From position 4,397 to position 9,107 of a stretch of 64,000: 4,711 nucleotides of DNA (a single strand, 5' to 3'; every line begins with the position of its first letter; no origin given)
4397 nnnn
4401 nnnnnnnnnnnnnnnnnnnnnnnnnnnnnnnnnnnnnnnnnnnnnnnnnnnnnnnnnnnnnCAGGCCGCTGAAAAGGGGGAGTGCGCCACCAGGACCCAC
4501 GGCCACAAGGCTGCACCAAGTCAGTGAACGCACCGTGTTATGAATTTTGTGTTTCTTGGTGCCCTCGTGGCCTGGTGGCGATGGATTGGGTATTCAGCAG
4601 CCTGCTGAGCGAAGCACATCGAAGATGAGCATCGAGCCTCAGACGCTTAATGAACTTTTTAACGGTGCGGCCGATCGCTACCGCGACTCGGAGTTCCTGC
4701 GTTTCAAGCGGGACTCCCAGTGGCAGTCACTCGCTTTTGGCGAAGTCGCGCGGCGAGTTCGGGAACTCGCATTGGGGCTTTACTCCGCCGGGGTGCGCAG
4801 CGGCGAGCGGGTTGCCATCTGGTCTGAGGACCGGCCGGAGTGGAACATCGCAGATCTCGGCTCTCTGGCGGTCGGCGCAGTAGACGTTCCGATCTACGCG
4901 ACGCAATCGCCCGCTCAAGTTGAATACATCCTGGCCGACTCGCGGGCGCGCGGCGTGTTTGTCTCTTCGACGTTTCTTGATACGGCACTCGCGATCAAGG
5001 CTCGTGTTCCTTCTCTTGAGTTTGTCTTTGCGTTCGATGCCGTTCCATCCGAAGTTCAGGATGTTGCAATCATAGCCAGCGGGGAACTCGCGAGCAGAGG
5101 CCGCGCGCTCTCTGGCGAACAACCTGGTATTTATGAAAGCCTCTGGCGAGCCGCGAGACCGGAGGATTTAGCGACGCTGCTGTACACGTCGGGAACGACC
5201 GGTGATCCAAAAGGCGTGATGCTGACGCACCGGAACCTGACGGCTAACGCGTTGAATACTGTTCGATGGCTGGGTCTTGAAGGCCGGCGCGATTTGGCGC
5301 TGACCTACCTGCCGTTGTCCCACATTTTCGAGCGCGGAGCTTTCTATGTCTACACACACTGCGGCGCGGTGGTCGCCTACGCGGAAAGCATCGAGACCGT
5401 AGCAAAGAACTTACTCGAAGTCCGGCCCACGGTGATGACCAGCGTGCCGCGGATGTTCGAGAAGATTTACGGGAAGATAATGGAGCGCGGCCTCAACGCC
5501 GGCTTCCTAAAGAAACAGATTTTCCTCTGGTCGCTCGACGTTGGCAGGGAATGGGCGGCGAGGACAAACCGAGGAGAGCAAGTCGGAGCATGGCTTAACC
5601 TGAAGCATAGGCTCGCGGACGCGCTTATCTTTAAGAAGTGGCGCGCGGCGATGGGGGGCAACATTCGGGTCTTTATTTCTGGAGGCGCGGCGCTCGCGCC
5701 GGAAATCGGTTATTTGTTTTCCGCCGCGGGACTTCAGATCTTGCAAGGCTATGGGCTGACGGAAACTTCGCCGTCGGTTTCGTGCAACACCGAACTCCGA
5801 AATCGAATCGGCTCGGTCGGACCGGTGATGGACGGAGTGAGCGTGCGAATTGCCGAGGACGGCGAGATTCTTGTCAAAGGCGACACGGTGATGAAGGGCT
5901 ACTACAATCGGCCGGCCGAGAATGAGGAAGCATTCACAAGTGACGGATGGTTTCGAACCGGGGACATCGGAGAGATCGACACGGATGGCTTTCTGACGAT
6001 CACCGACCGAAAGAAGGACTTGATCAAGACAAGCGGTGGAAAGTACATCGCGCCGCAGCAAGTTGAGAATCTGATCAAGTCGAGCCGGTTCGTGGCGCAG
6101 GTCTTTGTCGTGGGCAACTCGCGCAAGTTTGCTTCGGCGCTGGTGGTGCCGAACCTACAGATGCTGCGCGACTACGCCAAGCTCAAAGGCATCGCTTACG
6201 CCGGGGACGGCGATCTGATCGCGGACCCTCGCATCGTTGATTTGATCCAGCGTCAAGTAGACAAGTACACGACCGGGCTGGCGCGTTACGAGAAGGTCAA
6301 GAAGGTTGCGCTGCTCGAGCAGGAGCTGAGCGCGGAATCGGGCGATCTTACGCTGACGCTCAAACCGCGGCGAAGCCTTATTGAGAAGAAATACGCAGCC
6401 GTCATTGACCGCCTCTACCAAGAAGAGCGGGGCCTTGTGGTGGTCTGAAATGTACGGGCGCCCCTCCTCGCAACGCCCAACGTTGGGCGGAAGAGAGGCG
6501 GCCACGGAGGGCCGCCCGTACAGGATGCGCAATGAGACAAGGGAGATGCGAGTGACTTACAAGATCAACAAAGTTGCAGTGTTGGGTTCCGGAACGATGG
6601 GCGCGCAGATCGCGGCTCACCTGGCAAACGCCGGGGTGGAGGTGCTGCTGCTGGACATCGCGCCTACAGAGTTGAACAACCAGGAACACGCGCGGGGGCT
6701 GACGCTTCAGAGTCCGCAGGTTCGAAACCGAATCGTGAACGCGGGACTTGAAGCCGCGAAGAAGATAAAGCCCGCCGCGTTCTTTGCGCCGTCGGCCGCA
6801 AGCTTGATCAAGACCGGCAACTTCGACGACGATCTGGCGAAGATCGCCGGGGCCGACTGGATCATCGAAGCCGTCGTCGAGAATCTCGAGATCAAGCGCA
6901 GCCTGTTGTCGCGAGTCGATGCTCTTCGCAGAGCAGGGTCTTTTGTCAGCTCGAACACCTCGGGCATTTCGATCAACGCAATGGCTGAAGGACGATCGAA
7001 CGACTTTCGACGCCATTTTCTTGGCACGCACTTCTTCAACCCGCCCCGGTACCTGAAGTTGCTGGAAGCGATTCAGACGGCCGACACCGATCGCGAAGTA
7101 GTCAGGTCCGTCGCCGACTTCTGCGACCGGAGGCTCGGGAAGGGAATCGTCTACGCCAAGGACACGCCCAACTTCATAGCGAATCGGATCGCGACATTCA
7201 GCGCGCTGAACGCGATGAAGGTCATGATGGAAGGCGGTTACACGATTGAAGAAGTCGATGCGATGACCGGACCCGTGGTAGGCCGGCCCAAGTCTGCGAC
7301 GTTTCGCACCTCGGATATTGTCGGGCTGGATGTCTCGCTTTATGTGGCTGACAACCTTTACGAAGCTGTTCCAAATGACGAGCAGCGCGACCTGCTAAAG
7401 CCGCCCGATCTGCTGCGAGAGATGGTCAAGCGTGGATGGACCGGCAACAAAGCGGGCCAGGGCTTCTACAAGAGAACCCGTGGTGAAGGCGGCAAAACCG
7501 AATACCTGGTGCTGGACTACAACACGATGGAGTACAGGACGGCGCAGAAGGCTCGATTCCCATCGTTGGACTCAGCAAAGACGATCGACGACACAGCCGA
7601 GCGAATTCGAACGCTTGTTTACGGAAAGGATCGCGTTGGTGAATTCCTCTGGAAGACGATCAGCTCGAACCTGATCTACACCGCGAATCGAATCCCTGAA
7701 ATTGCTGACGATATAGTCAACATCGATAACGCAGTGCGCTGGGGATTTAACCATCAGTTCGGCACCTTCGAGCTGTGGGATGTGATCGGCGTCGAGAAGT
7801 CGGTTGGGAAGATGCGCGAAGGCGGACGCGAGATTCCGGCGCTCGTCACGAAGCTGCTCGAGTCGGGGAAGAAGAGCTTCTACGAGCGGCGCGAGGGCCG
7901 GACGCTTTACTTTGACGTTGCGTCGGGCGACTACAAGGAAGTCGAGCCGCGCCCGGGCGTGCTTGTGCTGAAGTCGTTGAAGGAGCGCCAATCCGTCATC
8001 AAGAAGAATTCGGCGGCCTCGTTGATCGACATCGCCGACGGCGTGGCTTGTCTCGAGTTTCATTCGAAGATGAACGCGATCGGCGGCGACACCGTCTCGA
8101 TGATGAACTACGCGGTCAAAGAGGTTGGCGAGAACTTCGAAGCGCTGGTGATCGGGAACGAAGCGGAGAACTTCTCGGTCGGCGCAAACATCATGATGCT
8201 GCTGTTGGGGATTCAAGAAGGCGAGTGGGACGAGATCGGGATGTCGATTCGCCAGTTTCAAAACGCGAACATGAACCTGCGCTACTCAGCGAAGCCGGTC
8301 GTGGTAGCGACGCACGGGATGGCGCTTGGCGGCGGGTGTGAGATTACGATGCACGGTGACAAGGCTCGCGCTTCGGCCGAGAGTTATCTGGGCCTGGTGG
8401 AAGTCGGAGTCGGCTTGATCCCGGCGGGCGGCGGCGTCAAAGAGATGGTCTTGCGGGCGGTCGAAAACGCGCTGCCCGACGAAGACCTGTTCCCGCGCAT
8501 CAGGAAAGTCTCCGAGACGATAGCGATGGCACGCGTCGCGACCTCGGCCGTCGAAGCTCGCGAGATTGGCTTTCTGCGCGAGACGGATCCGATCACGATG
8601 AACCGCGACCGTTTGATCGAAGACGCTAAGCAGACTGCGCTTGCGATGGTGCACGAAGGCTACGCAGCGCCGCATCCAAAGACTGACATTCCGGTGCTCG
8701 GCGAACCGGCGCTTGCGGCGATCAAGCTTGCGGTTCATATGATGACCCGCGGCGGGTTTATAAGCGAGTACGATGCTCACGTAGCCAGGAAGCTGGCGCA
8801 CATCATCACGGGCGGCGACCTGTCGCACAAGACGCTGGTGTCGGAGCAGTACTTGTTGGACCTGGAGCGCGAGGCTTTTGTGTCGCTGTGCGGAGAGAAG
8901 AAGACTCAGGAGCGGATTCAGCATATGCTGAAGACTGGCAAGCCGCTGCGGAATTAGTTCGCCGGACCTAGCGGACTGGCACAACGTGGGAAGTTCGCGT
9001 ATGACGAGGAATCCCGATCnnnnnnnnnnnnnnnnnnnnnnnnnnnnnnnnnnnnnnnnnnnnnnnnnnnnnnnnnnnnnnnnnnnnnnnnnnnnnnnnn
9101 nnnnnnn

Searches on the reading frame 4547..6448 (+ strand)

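Call 18: search_protein_families(library=pfam, proteins=[window:4547-6448:+], max_evalue=0.00001)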
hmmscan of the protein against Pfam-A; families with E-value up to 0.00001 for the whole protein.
window:4547-6448:+ (633 aa): 2 families
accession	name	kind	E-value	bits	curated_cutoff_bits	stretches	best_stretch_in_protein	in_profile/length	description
PF00501.34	AMP-binding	-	1.4e-76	258.2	29.9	1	41-453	4-384/384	AMP-binding enzyme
PF23562.2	AMP-binding_C_3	-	9.6e-09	36.1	20.8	1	491-627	2-123/124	AMP-binding enzyme C-terminal domain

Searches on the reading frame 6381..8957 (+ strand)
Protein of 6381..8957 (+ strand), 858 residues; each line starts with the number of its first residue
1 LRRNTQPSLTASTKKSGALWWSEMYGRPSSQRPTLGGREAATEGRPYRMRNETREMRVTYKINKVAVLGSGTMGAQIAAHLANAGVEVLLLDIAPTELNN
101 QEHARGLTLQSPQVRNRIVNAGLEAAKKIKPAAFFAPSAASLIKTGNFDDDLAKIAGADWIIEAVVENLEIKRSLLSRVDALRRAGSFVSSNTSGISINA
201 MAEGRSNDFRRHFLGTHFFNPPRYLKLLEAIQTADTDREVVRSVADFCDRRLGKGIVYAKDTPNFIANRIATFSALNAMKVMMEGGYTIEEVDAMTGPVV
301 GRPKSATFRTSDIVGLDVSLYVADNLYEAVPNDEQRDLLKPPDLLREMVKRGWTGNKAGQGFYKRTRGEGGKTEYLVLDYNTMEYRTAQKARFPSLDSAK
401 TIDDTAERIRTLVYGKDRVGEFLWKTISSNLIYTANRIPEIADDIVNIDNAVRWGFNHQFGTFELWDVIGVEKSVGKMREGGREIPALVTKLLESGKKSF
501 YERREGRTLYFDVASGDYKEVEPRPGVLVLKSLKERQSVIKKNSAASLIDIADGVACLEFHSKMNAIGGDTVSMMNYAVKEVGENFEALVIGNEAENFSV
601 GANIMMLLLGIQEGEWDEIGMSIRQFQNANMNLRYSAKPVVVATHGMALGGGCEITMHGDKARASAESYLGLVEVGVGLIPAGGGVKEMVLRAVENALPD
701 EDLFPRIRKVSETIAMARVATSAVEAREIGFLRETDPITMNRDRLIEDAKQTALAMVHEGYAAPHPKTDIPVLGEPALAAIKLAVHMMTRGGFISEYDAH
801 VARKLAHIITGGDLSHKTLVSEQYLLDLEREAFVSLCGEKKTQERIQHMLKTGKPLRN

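Call 18: search_protein_families(library=pfam, proteins=[window:6381-8957:+], max_evalue=0.00001)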
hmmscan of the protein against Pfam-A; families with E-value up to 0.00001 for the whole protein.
window:6381-8957:+ (858 aa): 4 families
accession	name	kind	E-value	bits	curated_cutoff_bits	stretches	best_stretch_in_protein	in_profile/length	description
PF02737.24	3HCDH_N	-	3.6e-43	148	22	1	64-261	1-179/180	3-hydroxyacyl-CoA dehydrogenase, NAD binding domain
PF00725.27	3HCDH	-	2e-20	73.5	22.1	1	265-364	2-96/97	3-hydroxyacyl-CoA dehydrogenase, C-terminal domain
PF00378.25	ECH_1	-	7.3e-12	45.6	27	1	552-696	3-146/251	Enoyl-CoA hydratase/isomerase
PF16113.10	ECH_2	-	2.2e-09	37.7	27.2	1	555-685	3-135/335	Enoyl-CoA hydratase/isomerase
